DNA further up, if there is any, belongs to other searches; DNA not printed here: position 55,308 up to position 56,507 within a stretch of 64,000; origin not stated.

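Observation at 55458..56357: R-M-coupled HEPN (RNNIVH) protein with a coiled-coil and zinc ribbon: candidate PrrC-style backup effector of an unrecognised family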

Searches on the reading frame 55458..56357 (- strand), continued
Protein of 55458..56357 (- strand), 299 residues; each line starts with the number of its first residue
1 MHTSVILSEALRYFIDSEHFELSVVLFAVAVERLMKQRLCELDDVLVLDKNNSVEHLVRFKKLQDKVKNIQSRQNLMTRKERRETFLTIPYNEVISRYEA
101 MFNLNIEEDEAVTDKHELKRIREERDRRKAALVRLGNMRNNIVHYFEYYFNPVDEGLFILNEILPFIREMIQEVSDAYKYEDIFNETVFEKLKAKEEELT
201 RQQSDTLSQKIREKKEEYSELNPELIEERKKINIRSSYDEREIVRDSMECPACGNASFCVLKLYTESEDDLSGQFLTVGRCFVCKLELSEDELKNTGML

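Call 53: search_protein_families(library=padloc, proteins=[L015:3251-5632:+, L015:6624-8207:+, L018:6909-8105:+, L018:8292-8882:+, L018:8872-9834:+, L002:4339-4620:+, L001:7850-8023:+, L002:5542-6330:+, L005:9955-10737:+], max_evalue=0.01)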
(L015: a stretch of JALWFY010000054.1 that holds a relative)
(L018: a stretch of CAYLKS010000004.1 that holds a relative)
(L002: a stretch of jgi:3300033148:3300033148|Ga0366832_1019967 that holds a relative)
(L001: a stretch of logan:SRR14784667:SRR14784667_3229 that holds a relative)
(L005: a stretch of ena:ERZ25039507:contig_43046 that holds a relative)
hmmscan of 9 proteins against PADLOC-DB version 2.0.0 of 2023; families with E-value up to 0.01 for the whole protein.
L015:3251-5632:+ (793 aa): 15 families
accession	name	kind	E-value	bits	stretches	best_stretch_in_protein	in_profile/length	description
PDLC04895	PDC-S06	-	4.5e-184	612.1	1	8-792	1-778/784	-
PDLC04894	PDC-S06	-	9.7e-36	121.6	1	8-656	1-582/740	-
PDLC04896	PDC-S06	-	1.6e-28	97.8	1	8-649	1-570/732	-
PDLC04887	PDC-S06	-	1.4e-25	88.1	1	8-758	1-737/790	-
PDLC04886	PDC-S06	-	2.9e-24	83.9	2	355-694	286-625/727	-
PDLC04898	PDC-S06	-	1.2e-21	74.7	1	15-652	11-615/752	-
PDLC04897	PDC-S06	-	1.3e-21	74.9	1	35-680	25-621/727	-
PDLC04890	PDC-S06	-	6.8e-19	65.9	1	30-719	21-650/732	-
PDLC04892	PDC-S06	-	9.4e-15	51.9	1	35-656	94-686/843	-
PDLC03859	LmuB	-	9.7e-13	46.2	1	136-652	178-593/611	-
PDLC03865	LmuB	-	1.5e-11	41.3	2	322-659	636-989/1007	-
PDLC04889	PDC-S06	-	2.6e-09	34.2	1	388-620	239-456/693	-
PDLC02886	DpdH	-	0.00017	19.7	0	436-492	21-79/80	DpdH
PDLC03868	LmuB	-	0.0011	15.3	1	298-521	496-709/1035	-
PDLC00648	ZorA3|ZorA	-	0.0041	13.9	1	336-548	268-477/692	MotA/ExbB/TolQ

L015:6624-8207:+ (527 aa): 1 family
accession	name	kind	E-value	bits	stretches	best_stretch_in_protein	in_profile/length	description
PDLC01887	CARF4--CARF_PDDEXK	-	0.00091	16.8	1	444-487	188-230/285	-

L018:6909-8105:+ (398 aa): 0 families

L018:8292-8882:+ (196 aa): 15 families
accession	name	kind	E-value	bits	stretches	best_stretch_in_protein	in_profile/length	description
PDLC00208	KwaA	-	2.3e-25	87.3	1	6-192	3-186/190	Unknown function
PDLC00217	KwaA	-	7.6e-24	82.4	1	5-194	4-192/193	Unknown function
PDLC00219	KwaA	-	4.7e-19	67.1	1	4-170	15-178/194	Unknown function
PDLC00221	KwaA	-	6.1e-19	66.6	1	4-146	2-137/173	Unknown function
PDLC00213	KwaA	-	6.3e-18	63.1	1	8-188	5-195/197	Unknown function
PDLC00214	KwaA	-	2.2e-17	61.6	1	5-165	2-160/181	Unknown function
PDLC00212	KwaA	-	4.9e-17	60.4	1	4-188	7-199/205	Unknown function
PDLC00216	KwaA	-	4.3e-14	51.1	1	5-169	3-155/173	Unknown function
PDLC00220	KwaA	-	2e-13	48.6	1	6-184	18-190/198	Unknown function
PDLC00215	KwaA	-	4.1e-13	47.4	1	4-169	3-178/196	Unknown function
PDLC00207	KwaA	-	1.4e-10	39.8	1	43-189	68-209/213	Unknown function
PDLC00211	KwaA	-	4.3e-07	27.9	1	48-146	67-169/215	Unknown function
PDLC04626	PDC-M39A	-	9.2e-05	20.5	1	5-144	6-151/192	-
PDLC00210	KwaA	-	0.00014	20.1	1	8-144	5-134/169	Unknown function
PDLC00218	KwaA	-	0.0004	18.2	1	8-150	12-149/186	Unknown function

L018:8872-9834:+ (320 aa): 9 families
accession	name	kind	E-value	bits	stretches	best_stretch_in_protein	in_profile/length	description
PDLC00222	KwaB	-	6.1e-14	50.1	1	33-320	10-291/292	DUF4868 domain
PDLC00234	KwaB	-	9.7e-14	49.5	1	30-319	9-287/289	DUF4868 domain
PDLC00233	KwaB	-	5.9e-12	43.4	1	6-320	8-314/320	DUF4868 domain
PDLC00236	KwaB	-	1.5e-10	38.9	1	5-245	7-239/314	DUF4868 domain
PDLC00231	KwaB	-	1.1e-09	36.3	1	6-311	4-299/305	DUF4868 domain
PDLC00230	KwaB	-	2.2e-09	35.2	1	6-318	9-314/322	DUF4868 domain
PDLC00224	KwaB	-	3.3e-09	34.9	1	8-314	6-299/302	DUF4868 domain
PDLC00223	KwaB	-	8.6e-07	26.4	1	32-314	43-328/339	DUF4868 domain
PDLC00225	KwaB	-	2.8e-06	24.9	1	38-320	15-291/291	DUF4868 domain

L002:4339-4620:+ (93 aa): 0 families

L001:7850-8023:+ (57 aa): 0 families

L002:5542-6330:+ (262 aa): 4 families
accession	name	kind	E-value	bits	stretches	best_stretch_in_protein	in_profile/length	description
PDLC02668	DndD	-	0.00092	16.3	1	12-258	217-467/659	DndD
PDLC03865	LmuB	-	0.0053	13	1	13-256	579-785/1007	-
PDLC00518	JetC1|JetC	-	0.0067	12.3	1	10-171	655-818/1112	DUF3584 domain; MukB-like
PDLC04046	PD-T4-6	-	0.0076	13.4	0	38-102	249-316/427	-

L005:9955-10737:+ (260 aa): 0 families

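Call 56: search_protein_families(library=pfam, proteins=[L008:8130-8942:+, L009:7982-9286:+, L010:3708-7001:+], max_evalue=0.1)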
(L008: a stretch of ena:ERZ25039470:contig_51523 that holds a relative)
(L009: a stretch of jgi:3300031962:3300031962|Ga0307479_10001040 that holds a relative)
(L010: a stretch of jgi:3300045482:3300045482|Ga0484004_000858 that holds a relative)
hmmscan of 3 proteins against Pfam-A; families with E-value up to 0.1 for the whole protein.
L008:8130-8942:+ (270 aa): 1 family
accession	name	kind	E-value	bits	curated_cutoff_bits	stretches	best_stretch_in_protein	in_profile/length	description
PF04471.18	Mrr_cat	-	3.4e-06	27.6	21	1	4-63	49-108/115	Restriction endonuclease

L009:7982-9286:+ (434 aa): 1 family
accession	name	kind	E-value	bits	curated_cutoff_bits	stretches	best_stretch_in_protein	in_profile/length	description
PF04326.19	SLFN_AlbA_2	-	3.3e-12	47.4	25.3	1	38-156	1-117/118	Schlafen, AlbA_2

L010:3708-7001:+ (1097 aa): 2 families
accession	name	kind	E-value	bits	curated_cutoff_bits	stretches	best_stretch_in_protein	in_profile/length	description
PF18731.6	HEPN_Swt1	-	8.2e-31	107.1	27.5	1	11-125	1-115/115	Swt1-like HEPN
PF04465.17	DUF499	-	6.2e-26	91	23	1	304-689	39-427/1024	Protein of unknown function (DUF499)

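Call 63: search_solved_structures(query=A2, max_evalue=10, show_alignments=2)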
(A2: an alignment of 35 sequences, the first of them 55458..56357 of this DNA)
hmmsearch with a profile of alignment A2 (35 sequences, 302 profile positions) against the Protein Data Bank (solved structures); distinct sequences matched with E-value up to 10: 40.
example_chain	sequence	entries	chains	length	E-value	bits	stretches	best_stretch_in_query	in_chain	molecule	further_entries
3ga8_A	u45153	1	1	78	0.048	15.7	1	228-290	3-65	HTH-type transcriptional regulator MqsA (YgiT/B3021)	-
8qsz_I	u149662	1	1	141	0.056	15.5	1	195-273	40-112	DNA-directed RNA polymerase II subunit RPB9,RBP9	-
3h0g_I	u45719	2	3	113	0.063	15.3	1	195-273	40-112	DNA-directed RNA polymerase II subunit RPB9 | RNA polymerase II subunit Rpb9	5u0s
3hi2_A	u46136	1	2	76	0.073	15.1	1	228-290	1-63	HTH-type transcriptional regulator mqsA(ygiT)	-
5gpy_A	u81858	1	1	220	0.11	14.5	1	210-288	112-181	General transcription factor IIE subunit 1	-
8byq_W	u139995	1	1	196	0.13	14.3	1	210-288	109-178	General transcription factor IIE subunit 1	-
3gn5_A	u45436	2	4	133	0.16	14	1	228-290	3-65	HTH-type transcriptional regulator MQSA (YGIT/b3021) | Uncharacterized HTH-type transcriptional regulator ygiT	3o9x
1vd4_A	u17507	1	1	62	0.18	13.8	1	217-276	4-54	Transcription initiation factor IIE, alpha subunit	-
9jg8_C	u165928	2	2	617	0.23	13.5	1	217-273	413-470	Peptidase C39-like domain-containing protein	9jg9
2kz8_A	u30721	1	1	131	0.25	13.4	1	228-290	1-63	Uncharacterized HTH-type transcriptional regulator ygiT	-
29tk_W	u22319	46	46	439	0.3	13.1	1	211-287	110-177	General transcription factor IIE subunit 1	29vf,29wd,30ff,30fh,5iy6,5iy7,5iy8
7nvx_W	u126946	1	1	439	0.3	13.1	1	211-287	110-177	General transcription factor IIE subunit 1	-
9jdd_A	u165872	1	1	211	0.31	13.1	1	220-273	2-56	Peptidase C39-like domain-containing protein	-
9qt9_C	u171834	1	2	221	0.38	12.8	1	221-288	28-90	Protein DEHYDRATION-INDUCED 19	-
5uen_A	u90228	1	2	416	0.53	12.3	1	180-248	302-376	Adenosine receptor A1,Soluble cytochrome b562,Adenosine receptor A1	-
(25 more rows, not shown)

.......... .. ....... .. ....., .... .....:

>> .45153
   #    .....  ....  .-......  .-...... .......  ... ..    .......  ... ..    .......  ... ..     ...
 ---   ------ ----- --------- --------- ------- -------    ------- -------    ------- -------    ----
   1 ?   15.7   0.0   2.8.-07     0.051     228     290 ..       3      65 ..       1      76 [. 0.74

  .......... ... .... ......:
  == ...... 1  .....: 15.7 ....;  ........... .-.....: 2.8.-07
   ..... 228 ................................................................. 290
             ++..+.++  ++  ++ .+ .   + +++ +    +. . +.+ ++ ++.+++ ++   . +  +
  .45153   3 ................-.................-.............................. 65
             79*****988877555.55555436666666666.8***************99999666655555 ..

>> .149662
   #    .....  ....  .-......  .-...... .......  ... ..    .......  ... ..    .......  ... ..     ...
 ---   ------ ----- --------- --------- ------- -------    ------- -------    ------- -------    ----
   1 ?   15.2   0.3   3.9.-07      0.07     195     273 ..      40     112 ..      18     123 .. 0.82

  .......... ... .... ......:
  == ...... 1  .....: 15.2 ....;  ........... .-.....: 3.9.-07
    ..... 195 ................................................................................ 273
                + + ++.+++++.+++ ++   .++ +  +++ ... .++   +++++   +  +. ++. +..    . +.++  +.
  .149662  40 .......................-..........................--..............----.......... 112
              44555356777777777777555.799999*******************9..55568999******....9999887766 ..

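Call 65: list_cluster_members(proteins=[P0133, P0147, P0152, P0156, P0160, P0161, P0170, P0185, P0187, P0174])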
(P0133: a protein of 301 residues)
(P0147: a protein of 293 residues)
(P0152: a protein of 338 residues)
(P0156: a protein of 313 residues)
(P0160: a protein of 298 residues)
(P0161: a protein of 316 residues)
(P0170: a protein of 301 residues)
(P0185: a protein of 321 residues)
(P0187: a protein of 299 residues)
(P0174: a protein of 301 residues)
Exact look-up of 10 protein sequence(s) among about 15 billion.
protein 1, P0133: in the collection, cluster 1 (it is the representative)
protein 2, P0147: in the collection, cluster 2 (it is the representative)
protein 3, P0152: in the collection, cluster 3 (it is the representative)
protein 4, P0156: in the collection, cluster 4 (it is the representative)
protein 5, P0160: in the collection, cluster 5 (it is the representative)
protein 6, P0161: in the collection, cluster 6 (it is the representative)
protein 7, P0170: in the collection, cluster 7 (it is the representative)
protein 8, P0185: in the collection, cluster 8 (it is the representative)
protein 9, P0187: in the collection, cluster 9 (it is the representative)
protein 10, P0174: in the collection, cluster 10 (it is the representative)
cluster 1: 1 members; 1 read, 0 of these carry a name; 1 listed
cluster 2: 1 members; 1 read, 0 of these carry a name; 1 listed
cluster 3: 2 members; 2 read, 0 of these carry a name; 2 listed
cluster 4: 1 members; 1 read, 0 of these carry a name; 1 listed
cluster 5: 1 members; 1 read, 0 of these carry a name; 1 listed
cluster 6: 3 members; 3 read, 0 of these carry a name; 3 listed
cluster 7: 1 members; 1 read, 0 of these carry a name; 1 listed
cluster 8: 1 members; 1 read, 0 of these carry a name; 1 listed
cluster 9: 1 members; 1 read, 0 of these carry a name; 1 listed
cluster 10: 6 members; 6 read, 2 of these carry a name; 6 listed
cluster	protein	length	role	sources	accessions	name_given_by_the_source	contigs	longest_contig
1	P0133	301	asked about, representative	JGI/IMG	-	-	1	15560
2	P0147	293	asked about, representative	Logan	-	-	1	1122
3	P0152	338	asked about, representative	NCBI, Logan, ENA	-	-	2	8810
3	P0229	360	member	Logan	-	-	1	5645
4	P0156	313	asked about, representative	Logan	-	-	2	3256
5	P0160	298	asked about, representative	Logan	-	-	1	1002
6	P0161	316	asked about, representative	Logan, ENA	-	-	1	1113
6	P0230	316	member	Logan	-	-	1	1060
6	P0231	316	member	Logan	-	-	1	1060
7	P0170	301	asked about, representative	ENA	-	-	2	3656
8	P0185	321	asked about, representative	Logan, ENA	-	-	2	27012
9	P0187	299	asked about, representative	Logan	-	-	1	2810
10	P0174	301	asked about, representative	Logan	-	-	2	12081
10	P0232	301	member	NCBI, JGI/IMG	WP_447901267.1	hypothetical protein [Stenotrophomonas sepilia]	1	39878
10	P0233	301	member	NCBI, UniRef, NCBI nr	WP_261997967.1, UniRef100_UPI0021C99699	hypothetical protein [Stenotrophomonas sp. Ste96] | hypothetical protein n=1 Tax=Stenotrophomonas sp. Ste96 TaxID=2926029 RepID=UPI0021C99699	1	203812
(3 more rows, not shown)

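Call 66: find_encoding_contigs(protein=window:55458-56357:-, flank=10000, max_places=8)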
Protein window:55458-56357:- (299 aa): 23 contigs read that carry it; 8 places shown.
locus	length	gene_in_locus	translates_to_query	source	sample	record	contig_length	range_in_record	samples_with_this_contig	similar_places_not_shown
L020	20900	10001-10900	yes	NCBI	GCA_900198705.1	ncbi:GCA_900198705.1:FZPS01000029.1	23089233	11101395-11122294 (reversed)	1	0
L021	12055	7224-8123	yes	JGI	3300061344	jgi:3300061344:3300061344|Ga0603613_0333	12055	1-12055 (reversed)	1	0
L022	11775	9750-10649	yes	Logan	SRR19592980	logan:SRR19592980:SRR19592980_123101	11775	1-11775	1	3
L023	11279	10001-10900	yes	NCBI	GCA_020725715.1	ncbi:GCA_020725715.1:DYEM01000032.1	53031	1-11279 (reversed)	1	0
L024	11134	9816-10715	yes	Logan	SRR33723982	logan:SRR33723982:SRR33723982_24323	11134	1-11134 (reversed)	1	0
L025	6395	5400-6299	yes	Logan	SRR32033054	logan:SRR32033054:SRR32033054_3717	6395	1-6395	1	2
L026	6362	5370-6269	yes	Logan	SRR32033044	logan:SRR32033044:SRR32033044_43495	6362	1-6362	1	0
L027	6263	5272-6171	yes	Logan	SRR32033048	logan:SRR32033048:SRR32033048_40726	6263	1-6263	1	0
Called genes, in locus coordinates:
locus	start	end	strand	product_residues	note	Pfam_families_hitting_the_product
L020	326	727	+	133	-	PF00392:GntR, PF02082:Rrf2 (weak)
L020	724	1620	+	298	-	PF00005:ABC_tran, PF13304:AAA_21 (weak)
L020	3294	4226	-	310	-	PF13546:DDE_5 (weak), PF01609:DDE_Tnp_1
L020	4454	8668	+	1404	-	PF02368:Big_2 (faint)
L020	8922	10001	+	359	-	PF01420:Methylase_S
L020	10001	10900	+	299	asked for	-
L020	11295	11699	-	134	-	-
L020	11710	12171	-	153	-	-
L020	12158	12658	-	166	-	-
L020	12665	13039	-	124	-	-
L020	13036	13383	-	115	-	-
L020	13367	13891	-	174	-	-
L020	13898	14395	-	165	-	-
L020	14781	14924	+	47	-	-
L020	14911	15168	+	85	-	PF05239:PRC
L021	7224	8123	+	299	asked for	-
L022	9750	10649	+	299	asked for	-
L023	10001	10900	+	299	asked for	-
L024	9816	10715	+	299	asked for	-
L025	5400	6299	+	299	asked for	-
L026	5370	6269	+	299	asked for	-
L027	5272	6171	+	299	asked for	-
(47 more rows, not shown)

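Call 68: find_encoding_contigs(protein=P0196, flank=6000, max_places=1)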
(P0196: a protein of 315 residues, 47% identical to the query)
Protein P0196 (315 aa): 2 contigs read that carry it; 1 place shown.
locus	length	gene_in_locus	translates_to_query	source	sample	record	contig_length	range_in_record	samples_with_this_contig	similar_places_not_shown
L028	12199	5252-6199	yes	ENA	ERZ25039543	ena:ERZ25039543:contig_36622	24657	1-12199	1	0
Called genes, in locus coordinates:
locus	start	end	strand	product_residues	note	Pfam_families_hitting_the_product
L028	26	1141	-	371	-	PF00589:Phage_integrase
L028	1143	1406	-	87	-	PF00477:LEA_5 (weak)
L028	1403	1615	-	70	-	PF12728:HTH_17 (weak)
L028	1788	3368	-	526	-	PF09250:Prim-Pol, PF08708:PriCT_1, PF13481:AAA_25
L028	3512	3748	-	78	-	-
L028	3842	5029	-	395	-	-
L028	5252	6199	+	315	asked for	-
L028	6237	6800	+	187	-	PF12161:HsdM_N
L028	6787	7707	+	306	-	PF02384:N6_Mtase, PF07669:Eco57I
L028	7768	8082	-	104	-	-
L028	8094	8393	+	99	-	-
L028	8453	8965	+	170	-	-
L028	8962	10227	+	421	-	PF01420:Methylase_S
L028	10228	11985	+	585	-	PF03235:GmrSD_N, PF07510:GmrSD_C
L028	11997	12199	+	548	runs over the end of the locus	PF04313:HSDR_N, PF04851:ResIII, PF18766:SWI2_SNF2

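Call 69: find_encoding_contigs(protein=P0207, flank=6000, max_places=1)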
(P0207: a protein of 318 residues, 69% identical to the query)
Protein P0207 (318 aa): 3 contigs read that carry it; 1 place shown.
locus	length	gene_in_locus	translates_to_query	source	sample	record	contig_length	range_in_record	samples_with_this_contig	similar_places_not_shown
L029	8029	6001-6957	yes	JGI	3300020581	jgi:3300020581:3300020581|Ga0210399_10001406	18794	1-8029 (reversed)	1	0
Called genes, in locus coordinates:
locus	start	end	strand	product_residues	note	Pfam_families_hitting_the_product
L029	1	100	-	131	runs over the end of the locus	-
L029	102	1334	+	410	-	PF01435:Peptidase_M48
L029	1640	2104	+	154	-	-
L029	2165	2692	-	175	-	-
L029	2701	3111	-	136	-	-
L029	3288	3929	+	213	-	PF00440:TetR_N, PF16859:TetR_C_11 (weak), PF14246:TetR_C_7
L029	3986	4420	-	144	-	PF11695:DUF3291 (weak)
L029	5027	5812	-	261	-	-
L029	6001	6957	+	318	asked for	-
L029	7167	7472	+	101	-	-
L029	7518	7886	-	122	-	PF18478:PIN_10 (faint), PF18480:DUF5615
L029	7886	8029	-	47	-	?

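Call 70: find_encoding_contigs(protein=P0202, flank=6000, max_places=1)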
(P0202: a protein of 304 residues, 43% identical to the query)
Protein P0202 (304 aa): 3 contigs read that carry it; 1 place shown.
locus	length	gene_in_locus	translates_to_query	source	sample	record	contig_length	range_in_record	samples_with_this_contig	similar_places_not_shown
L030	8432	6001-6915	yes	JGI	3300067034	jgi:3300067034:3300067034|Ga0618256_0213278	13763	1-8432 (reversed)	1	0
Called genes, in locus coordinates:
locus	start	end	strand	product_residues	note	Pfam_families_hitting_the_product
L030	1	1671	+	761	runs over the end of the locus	PF23666:Rcc01698_C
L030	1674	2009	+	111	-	-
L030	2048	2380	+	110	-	-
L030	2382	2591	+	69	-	-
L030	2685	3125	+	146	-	-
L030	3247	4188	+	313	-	-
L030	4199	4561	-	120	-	-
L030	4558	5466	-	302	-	-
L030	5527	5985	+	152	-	-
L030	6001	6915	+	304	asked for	-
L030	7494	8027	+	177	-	PF00578:AhpC-TSA, PF08534:Redoxin (weak)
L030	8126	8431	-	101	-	?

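Call 72: search_protein_families(library=phrogs, proteins=[window:55458-56357:-, P0112, P0126, P0196, P0226, P0220], max_evalue=0.01)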
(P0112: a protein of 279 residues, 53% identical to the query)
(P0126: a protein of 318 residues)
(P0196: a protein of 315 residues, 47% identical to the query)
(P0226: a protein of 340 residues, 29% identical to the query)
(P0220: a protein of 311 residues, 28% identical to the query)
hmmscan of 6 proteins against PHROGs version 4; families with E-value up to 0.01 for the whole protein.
window:55458-56357:- (299 aa): 0 families

P0112 (279 aa): 0 families

P0126 (318 aa): 0 families

P0196 (315 aa): 0 families

P0226 (340 aa): 0 families

P0220 (311 aa): 0 families

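Call 82: search_dna_similar(query=window:55458-56357:-, collection=plasmids, mode=protein, max_evalue=0.001, max_rows=10)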
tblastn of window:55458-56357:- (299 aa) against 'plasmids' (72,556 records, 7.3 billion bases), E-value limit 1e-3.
No match.

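Call 83: search_dna_similar(query=window:55458-56357:-, collection=phages, mode=protein, max_evalue=0.001, max_rows=10)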
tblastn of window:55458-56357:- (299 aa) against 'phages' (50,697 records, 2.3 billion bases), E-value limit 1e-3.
No match.
